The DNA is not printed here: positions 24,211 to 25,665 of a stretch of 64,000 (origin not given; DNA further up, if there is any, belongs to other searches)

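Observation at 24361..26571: Single 736-aa polypeptide fusing a Zn-ribbon GNAT-like domain, a soluble ABC-type ATPase and an ASCH (PUA-like) domain: candidate novel ATP-coupled RNA/macromolecule acetylation enzyme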

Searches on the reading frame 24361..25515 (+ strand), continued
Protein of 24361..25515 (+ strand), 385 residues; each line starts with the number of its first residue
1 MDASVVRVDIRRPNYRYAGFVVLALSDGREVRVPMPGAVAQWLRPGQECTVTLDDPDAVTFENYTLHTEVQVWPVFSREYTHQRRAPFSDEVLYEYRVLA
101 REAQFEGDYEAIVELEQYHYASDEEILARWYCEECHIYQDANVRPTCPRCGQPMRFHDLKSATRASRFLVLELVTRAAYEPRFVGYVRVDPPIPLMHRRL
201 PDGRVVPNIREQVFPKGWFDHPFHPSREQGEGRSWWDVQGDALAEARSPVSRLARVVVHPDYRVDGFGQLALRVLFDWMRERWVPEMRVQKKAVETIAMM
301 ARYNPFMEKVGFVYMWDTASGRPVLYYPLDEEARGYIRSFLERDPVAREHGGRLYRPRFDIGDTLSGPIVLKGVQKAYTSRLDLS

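Call 79: search_solved_structures(query=A2, max_evalue=10, show_alignments=4)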
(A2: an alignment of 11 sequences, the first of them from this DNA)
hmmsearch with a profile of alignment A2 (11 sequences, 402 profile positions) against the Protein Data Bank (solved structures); distinct sequences matched with E-value up to 10: 11.
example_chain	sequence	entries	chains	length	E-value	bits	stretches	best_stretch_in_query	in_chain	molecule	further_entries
5isv_A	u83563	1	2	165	0.042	16.1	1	225-311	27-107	Ribosomal-protein-alanine acetyltransferase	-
9j3c_A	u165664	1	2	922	0.24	13.6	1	267-295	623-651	RNA cytidine acetyltransferase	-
4my0_A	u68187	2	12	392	0.24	13.6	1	263-302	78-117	GCN5-related N-acetyltransferase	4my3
7mq8_NJ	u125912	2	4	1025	0.26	13.5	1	267-295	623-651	RNA cytidine acetyltransferase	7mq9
9fj2_A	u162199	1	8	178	0.41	12.8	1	80-167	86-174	Rubrerythrin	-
5jpq_i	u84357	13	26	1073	0.88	11.7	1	263-296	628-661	Kre33 | RNA cytidine acetyltransferase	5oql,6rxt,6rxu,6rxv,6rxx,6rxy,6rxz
9aym_A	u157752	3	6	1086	0.89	11.7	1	263-296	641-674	RNA cytidine acetyltransferase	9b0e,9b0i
2j9u_B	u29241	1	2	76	1.1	11.4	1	124-173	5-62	VACUOLAR PROTEIN SORTING-ASSOCIATED PROTEIN 36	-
3owc_A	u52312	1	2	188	1.2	11.3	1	262-293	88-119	Probable acetyltransferase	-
7dai_A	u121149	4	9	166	2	10.5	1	248-304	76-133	Serotonin N-acetyltransferase 1, chloroplastic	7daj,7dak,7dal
3fb3_A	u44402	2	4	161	2.4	10.3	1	266-292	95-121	N-acetyltransferase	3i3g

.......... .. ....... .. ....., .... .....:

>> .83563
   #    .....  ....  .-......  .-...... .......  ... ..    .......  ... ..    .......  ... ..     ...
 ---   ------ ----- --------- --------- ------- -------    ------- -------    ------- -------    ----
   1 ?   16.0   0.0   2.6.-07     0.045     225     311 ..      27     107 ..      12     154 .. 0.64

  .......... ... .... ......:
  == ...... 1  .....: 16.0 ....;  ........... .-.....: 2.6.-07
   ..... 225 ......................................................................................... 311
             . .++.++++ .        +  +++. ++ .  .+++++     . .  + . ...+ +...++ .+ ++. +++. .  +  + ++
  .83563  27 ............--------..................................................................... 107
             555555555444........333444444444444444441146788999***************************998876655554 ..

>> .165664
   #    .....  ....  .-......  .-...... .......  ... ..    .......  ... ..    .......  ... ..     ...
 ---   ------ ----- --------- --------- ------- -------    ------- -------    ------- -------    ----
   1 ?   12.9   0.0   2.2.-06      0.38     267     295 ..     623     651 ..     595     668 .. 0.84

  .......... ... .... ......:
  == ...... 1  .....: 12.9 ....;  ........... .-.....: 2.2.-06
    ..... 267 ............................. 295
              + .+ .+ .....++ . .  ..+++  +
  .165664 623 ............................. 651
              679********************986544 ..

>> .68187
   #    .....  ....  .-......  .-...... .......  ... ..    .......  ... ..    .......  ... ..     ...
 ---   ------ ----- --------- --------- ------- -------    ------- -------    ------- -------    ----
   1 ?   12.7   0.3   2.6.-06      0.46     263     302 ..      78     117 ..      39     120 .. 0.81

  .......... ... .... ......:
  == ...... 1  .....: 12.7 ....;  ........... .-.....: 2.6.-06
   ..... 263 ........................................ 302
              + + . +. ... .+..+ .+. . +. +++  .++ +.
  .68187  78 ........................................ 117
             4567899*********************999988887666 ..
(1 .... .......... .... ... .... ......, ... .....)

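Call 80: search_dna_similar(query=window:24361-25515:+, collection=plasmids, mode=protein, max_evalue=0.001, max_rows=10)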
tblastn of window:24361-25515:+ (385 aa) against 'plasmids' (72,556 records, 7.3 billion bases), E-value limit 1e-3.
Records with a match: 1; places in all: 1; records where one place covers at least 80% of the query: 1.
Best place of each record, by identity: <60% 1.
By first word of the organism name: Thermomicrobium 1.
By predicted mobility (MOB-suite, as given by PLSDB): non-mobilizable 1.
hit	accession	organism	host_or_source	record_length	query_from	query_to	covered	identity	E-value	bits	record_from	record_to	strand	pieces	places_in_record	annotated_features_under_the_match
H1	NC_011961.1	Thermomicrobium roseum DSM 5159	-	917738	15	384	96%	46.9%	1e-103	342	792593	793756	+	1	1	GNAT family N-acetyltransferase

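Call 81: search_dna_similar(query=window:24361-25515:+, collection=phages, mode=protein, max_evalue=0.001, max_rows=10)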
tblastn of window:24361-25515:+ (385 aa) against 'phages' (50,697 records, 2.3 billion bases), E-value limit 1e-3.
No match.

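Call 82: get_annotated_region(hit=H1, flank=4000)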
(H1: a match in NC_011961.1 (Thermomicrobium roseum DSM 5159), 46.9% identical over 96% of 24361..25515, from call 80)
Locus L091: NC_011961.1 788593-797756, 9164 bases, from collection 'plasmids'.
description: Thermomicrobium roseum DSM 5159 plasmid unnamed, complete sequence
organism: Thermomicrobium roseum DSM 5159 (NCBI taxid 309801)
taxonomy: Bacteria; Thermomicrobiota; Thermomicrobia; Thermomicrobiales; Thermomicrobiaceae; Thermomicrobium; Thermomicrobium roseum; Thermomicrobium roseum DSM 5159
host: -; source: -; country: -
typing (MOB-suite, as given by PLSDB): non-mobilizable
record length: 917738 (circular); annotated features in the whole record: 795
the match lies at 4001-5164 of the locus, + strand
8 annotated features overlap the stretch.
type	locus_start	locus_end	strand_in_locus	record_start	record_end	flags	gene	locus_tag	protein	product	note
CDS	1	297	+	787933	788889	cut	-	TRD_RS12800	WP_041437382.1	DMT family transporter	-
CDS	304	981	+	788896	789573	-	-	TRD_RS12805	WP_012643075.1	nitroreductase family protein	-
CDS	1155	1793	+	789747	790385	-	-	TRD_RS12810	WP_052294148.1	thermonuclease family protein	-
CDS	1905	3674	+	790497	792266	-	-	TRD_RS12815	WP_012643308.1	thiamine pyrophosphate-requiring protein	-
CDS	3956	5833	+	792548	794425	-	-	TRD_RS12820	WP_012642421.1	GNAT family N-acetyltransferase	-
CDS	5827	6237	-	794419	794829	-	-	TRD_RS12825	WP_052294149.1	ASCH domain-containing protein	-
CDS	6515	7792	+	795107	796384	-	-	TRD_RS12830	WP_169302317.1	MFS transporter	GO:0055085 - transmembrane transport [Evidence IEA]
CDS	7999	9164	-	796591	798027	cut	-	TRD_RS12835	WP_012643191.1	CUAEP/CCAEP-tail radical SAM protein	-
